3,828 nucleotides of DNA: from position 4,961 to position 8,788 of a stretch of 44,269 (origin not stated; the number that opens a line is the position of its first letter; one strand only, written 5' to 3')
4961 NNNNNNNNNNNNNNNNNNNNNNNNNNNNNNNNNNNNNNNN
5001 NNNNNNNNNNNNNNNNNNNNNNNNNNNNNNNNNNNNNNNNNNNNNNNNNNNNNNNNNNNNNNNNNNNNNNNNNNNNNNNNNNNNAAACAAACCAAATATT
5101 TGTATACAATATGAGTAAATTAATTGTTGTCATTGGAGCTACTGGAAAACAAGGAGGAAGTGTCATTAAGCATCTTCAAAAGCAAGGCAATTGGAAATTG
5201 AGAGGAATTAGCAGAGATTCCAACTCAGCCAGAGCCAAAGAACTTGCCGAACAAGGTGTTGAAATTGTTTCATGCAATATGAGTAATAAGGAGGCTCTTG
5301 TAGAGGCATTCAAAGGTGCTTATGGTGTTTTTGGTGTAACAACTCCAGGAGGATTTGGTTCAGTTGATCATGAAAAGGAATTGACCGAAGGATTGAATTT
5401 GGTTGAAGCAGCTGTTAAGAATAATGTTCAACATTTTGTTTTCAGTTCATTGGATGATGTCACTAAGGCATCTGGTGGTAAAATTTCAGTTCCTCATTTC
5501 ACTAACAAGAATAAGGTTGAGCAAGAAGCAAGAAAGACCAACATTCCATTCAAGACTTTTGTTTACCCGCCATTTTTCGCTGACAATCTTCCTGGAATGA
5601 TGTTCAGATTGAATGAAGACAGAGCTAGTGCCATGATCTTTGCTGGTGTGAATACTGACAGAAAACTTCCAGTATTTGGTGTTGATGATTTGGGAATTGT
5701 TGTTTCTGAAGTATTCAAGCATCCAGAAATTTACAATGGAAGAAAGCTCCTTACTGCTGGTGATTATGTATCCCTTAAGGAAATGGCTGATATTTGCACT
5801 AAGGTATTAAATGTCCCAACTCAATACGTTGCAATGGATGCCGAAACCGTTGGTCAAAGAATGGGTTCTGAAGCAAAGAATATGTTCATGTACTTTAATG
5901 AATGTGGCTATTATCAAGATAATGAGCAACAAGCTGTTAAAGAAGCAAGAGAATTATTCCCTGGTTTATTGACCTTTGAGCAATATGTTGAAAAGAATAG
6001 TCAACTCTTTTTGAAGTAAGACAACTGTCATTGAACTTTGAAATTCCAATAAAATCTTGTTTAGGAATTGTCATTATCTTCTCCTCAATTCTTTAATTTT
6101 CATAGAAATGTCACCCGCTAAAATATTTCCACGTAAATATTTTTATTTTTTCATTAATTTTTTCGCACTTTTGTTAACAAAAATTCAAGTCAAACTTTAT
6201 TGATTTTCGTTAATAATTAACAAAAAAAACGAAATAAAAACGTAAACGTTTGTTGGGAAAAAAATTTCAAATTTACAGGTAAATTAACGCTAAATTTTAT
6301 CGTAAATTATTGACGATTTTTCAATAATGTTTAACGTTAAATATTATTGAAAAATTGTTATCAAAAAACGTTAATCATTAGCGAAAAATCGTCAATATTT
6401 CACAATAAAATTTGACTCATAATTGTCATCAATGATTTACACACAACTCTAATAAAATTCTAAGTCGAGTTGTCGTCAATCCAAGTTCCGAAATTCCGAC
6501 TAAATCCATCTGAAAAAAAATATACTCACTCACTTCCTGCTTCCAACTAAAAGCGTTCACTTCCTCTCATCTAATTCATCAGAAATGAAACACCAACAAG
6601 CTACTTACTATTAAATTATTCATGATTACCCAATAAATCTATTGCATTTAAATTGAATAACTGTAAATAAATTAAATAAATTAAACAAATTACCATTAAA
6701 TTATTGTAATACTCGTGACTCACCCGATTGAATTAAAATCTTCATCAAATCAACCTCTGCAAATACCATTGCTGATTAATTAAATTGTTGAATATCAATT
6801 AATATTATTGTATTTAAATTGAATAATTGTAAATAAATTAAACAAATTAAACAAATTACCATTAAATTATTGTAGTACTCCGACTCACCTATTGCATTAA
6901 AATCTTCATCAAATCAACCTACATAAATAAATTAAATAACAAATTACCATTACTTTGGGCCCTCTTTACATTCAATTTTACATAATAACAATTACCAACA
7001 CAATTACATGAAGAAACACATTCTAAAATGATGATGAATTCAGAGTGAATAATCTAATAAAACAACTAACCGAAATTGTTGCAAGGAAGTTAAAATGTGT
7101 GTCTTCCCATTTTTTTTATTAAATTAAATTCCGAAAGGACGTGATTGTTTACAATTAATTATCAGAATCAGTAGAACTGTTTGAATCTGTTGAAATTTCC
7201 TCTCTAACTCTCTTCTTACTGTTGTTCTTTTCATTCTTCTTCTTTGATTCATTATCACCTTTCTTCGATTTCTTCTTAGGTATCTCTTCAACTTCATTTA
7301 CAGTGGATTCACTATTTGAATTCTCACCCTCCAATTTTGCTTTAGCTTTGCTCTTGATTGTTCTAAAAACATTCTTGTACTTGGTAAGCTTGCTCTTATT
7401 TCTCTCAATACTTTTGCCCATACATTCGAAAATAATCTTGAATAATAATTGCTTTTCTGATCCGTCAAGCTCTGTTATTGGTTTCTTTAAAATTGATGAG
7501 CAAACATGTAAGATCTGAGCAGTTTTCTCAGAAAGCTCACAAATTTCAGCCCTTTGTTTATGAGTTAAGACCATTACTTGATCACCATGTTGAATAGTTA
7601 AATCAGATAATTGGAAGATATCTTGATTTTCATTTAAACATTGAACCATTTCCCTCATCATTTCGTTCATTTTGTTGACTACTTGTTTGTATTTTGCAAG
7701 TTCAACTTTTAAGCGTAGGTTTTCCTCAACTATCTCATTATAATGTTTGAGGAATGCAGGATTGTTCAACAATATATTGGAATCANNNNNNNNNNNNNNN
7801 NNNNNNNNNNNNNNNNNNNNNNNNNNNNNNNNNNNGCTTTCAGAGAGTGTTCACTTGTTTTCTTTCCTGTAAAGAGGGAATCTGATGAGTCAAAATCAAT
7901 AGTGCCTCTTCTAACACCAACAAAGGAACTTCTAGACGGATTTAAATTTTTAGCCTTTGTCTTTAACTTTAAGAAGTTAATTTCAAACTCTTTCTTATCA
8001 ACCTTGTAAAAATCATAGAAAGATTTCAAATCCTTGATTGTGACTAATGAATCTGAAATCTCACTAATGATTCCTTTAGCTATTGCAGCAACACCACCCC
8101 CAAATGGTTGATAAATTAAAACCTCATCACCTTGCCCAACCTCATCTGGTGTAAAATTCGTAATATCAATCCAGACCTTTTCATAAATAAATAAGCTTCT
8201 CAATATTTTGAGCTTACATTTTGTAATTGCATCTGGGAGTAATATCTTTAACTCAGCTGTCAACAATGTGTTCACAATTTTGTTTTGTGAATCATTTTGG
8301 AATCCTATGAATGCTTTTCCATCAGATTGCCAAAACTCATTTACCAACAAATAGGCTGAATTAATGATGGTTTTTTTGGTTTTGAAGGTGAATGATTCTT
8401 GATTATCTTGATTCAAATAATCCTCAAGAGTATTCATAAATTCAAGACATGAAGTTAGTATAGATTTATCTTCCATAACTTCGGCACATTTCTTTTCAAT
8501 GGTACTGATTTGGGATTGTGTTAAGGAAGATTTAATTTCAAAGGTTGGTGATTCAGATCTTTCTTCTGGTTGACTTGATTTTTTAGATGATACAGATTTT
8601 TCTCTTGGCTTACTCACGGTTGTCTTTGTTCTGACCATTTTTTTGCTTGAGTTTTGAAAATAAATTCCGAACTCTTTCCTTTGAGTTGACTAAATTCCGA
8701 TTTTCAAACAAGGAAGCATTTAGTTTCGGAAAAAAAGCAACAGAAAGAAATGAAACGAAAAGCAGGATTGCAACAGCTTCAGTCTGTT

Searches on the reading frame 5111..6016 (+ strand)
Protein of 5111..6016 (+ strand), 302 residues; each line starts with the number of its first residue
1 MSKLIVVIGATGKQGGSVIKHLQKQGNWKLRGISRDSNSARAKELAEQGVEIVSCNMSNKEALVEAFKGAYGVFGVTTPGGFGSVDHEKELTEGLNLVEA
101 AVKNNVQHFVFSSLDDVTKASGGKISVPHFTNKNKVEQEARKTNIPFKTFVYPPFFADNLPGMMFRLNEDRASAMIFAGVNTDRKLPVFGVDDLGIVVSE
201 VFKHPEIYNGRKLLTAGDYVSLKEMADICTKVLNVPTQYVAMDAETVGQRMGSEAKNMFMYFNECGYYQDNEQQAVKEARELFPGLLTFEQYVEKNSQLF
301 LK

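Call 41: search_protein_families(library=pfam, proteins=[window:5111-6016:+], max_evalue=1)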
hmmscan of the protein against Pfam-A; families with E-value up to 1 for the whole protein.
window:5111-6016:+ (302 aa): 10 families
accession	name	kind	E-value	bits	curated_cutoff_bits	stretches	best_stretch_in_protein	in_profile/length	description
PF05368.20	NmrA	-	4.5e-61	207.5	27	1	1-292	1-297/298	NmrA-like family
PF13460.12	NAD_binding_10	-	5.4e-17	62.7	27.2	1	9-159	1-149/184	NAD(P)H-binding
PF01370.27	Epimerase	-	3.3e-08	33.7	20.9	1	5-113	1-114/240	NAD dependent epimerase/dehydratase family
PF01073.25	3Beta_HSD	-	1e-05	25.1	22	1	6-118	1-120/280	3-beta hydroxysteroid dehydrogenase/isomerase family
PF08659.16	KR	-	0.00015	22.2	22.6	1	6-68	4-73/180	KR domain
PF02254.24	TrkA_N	-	0.00035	21.3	23.8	1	5-66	1-58/116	TrkA-N domain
PF01113.26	DapB_N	-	0.0092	16.5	25.6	1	5-64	3-62/124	Dihydrodipicolinate reductase, N-terminus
PF01488.26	Shikimate_DH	-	0.054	14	24.3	1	3-64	13-73/138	Shikimate / quinate 5-dehydrogenase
PF03807.23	F420_oxidored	-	0.086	13.9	21.6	1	5-63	2-57/94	NADP oxidoreductase coenzyme F420-dependent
PF06676.16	DUF1178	-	0.12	13.2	31.6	0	227-259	79-111/147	Protein of unknown function (DUF1178)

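Call 71: find_homologous_proteins(query=window:5111-6016:+, max_evalue=1e-30)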
Query window:5111-6016:+ (302 aa): 41 proteins with E <= 1e-30 among 1382 candidates.
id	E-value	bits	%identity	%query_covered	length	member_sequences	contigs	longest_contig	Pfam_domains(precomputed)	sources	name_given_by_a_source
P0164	1.6e-194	663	98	100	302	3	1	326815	PF05368.20,PF01073.26,PF13460.13,PF01370.28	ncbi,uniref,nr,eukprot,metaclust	ncbi:predicted protein [Naegleria gruberi]|uniref:Predicted protein n=1 Tax=Naegleria gruberi TaxID=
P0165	1.1e-144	499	70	99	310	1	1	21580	PF05368.20,PF01073.26,PF13460.13,PF01370.28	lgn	-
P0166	1.4e-130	453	65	100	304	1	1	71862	PF05368.20,PF01073.26,PF13460.13,PF01370.28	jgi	jgi:uncharacterized protein YbjT (DUF2867 family)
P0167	1.8e-125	436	64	100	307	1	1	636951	PF05368.20,PF01073.26,PF13460.13,PF01370.28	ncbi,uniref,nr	ncbi:hypothetical protein C9374_005262 [Naegleria lovaniensis]|uniref:NmrA-like domain-containing pr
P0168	2.7e-119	416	64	100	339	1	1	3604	PF05368.20,PF01073.26,PF13460.13,PF01370.28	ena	-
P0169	1.1e-81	292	63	67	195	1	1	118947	PF05368.20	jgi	jgi:uncharacterized protein YbjT (DUF2867 family)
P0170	2.9e-45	173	37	97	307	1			PF05368.20,PF13460.13,PF01370.28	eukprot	eukprot:Phypoly_transcript_11988.p1 GENE.Phypoly_transcript_11988~~Phypoly_transcript_11988.p1 ORF t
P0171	2.5e-42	163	36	98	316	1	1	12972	PF08659.17,PF05368.20,PF01073.26,PF13460.13,PF01370.28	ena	-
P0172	1.0e-41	161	38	98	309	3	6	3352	PF05368.20,PF13460.13,PF01370.28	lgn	-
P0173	1.1e-40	158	34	96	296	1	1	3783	PF05368.20,PF01073.26,PF13460.13,PF00106.32,PF01370.28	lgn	-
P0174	1.7e-40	157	37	94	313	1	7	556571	PF05368.20,PF01073.26,PF13460.13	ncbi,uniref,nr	ncbi:unnamed protein product [Penicillium salamii]|uniref:NmrA-like domain-containing protein n=1 Ta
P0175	1.4e-39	154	35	98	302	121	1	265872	PF05368.20,PF13460.13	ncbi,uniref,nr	ncbi:NAD(P)-binding protein [Aureobasidium pullulans]|uniref:NAD(P)-binding protein n=1 Tax=Aureobas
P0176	6.9e-39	152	33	97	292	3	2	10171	PF05368.20,PF13460.13,PF01370.28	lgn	-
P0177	1.7e-38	151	35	98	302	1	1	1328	PF05368.20,PF01073.26,PF13460.13,PF01370.28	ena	-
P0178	5.3e-38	149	35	98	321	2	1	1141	PF05368.20,PF13460.13,PF01370.28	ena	-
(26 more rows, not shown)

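Call 72: find_encoding_contigs(protein=P0164, flank=10000, max_places=4)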
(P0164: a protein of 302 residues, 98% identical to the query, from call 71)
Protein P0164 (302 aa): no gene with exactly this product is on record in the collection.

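Call 73: find_encoding_contigs(protein=P0167, flank=10000, max_places=4)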
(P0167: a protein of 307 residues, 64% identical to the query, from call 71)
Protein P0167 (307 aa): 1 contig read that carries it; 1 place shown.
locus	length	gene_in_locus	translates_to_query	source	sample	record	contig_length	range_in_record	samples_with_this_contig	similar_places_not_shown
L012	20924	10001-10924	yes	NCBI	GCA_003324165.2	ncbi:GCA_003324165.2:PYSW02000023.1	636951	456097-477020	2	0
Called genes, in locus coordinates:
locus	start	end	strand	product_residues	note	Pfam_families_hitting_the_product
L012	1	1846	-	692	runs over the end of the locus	-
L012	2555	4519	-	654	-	-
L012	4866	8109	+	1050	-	-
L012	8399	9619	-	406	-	-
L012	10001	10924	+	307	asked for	PF01073:3Beta_HSD, PF01370:Epimerase (weak), PF05368:NmrA, PF13460:NAD_binding_10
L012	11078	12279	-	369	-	-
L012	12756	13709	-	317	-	PF12706:Lactamase_B_2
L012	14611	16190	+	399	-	PF00291:PALP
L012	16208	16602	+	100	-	PF01842:ACT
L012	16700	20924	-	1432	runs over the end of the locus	PF25299:ZZ_ADA2, PF00249:Myb_DNA-binding, PF22941:TADA2A-like_3rd, PF04433:SWIRM (weak), PF03600:CitMHS, PF02040:ArsB, PF00939:Na_sulph_symp, PF03600:CitMHS (weak)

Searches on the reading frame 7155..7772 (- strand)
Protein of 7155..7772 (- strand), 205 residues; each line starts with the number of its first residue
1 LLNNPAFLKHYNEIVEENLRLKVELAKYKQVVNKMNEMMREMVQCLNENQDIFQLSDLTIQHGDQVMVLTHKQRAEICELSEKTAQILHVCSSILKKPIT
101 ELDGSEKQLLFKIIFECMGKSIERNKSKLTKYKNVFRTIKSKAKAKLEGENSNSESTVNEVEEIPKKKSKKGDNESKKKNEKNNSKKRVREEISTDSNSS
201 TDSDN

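Call 41: search_protein_families(library=pfam, proteins=[window:7155-7772:-], max_evalue=1)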
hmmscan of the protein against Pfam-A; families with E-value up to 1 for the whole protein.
window:7155-7772:- (205 aa): 4 families
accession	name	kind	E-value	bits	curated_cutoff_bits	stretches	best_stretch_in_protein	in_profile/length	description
PF10360.14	DUF2433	-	0.036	14.6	27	1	127-184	19-81/124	Protein of unknown function (DUF2433)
PF03277.18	Herpes_UL4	-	0.057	13.5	25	1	22-79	16-73/187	Herpesvirus UL4 family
PF03730.19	Ku_C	-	0.1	13.6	23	1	3-57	8-62/90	Ku70/Ku80 C-terminal arm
PF15155.11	MRFAP1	-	0.42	11.6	27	1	121-177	41-97/119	MORF4 family-associated protein1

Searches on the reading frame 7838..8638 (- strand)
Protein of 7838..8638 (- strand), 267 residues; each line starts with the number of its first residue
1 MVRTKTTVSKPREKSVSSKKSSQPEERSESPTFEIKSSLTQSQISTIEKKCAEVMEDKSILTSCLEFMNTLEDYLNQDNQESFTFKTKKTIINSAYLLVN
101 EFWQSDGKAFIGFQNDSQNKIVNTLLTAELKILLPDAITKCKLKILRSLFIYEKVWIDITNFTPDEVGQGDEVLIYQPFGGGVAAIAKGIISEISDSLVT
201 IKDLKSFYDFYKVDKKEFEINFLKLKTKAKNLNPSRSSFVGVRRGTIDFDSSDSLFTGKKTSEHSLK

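Call 41: search_protein_families(library=pfam, proteins=[window:7838-8638:-], max_evalue=1)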
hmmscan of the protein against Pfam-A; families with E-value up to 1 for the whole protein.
window:7838-8638:- (267 aa): 0 families

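Call 60: find_homologous_proteins(query=window:7838-8638:-, max_evalue=0.01)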
Query window:7838-8638:-: 888 candidates shared short words with the query, none scored E <= 0.01.
